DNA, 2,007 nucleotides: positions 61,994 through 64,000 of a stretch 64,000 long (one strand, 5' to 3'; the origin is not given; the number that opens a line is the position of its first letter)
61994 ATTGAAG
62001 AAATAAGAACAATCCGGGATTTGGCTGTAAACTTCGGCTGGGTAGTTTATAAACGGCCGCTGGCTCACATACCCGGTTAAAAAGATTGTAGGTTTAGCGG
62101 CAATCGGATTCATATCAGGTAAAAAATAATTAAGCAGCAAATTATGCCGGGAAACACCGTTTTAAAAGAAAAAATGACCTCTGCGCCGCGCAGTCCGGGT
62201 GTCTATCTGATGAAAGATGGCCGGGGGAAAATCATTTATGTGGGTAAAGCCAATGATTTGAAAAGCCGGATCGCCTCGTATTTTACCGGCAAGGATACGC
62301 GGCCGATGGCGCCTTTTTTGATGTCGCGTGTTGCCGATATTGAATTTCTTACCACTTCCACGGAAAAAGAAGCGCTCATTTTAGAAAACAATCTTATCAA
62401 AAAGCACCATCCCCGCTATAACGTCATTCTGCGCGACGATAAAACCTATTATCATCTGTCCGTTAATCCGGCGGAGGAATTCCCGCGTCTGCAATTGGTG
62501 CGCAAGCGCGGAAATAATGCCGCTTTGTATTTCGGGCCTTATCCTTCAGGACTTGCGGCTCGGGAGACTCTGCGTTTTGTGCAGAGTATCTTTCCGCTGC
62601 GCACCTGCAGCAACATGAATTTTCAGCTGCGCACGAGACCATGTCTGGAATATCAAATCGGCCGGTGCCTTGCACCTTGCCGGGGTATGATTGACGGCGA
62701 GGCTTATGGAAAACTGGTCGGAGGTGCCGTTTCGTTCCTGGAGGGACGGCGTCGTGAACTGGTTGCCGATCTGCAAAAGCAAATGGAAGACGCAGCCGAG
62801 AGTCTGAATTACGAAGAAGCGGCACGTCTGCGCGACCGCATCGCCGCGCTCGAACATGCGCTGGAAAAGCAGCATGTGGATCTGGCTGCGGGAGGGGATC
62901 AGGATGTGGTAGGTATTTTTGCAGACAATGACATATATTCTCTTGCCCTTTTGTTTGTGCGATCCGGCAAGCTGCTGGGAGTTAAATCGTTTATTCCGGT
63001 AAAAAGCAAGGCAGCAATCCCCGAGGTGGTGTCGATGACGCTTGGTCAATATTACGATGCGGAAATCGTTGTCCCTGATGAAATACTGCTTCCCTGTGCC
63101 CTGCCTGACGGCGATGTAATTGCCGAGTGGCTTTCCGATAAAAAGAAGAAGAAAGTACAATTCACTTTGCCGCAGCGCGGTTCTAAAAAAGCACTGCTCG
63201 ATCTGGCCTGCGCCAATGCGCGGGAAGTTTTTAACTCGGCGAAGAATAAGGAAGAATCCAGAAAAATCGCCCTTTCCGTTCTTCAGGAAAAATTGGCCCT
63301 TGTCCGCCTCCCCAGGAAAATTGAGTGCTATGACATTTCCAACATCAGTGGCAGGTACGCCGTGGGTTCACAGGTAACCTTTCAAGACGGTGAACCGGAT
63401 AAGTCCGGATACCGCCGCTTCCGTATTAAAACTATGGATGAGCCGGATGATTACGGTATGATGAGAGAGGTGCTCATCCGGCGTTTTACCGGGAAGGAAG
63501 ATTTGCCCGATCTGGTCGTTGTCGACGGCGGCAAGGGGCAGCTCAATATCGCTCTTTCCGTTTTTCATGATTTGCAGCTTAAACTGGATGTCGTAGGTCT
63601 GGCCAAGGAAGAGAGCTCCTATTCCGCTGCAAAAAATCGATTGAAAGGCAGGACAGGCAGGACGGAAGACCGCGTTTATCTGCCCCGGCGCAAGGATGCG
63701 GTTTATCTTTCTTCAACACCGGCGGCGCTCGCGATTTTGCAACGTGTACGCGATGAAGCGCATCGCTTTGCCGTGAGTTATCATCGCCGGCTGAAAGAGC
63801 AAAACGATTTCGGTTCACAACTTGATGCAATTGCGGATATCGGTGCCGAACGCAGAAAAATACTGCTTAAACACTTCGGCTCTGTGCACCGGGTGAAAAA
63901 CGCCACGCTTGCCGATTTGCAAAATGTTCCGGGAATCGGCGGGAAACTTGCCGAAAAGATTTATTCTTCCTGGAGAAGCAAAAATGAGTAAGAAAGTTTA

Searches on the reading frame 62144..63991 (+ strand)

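Call 75: search_protein_families(library=ncbifam, proteins=[window:62144-63991:+], max_evalue=1e-10)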
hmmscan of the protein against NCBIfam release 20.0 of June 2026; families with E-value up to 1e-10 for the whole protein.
window:62144-63991:+ (615 aa): 14 families
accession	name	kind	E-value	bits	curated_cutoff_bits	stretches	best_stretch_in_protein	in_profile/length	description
TIGR00194.1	uvrC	equivalog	2.3e-172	574.7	285.45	1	7-589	1-572/574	excinuclease ABC subunit UvrC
NF001824.0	PRK00558.1-5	equivalog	8.7e-147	490.3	451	1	7-612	7-646/652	excinuclease ABC subunit UvrC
NF011260.0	PRK14666.1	equivalog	2.5e-139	466.1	649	2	8-321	3-318/698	excinuclease ABC subunit C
NF011263.0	PRK14669.1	equivalog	2.3e-135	452.6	1108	1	7-612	3-604/624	excinuclease ABC subunit C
NF011262.0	PRK14668.1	equivalog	3.9e-116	388.7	544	1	6-607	5-574/577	excinuclease ABC subunit C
NF011261.0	PRK14667.1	equivalog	1.8e-113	380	818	1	7-606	6-561/567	excinuclease ABC subunit C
NF011266.0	PRK14672.1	equivalog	3.6e-97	326.4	1504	2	7-341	11-336/691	excinuclease ABC subunit C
NF011264.0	PRK14670.1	equivalog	1.3e-82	278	1021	1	6-588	7-567/602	excinuclease ABC subunit C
NF005906.0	PRK07883.1-4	equivalog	5.4e-67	226.4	495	1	11-297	209-495/563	DEDD exonuclease domain-containing protein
NF005907.0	PRK07883.1-5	equivalog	1.9e-51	175.2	454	1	14-350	227-563/584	DEDD exonuclease domain-containing protein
NF005905.0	PRK07883.1-3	equivalog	1.6e-42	145.9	508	1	13-342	222-543/581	DEDD exonuclease domain-containing protein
NF005904.0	PRK07883.1-2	equivalog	3.5e-34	118.1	969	1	14-339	229-549/584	DEDD exonuclease domain-containing protein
NF005903.0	PRK07883.1-1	equivalog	3.2e-31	108.5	1038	1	13-339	244-561/642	DEDD exonuclease domain-containing protein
NF007833.0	PRK10545.1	equivalog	1.6e-14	53.7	367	1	7-183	24-197/289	excinuclease Cho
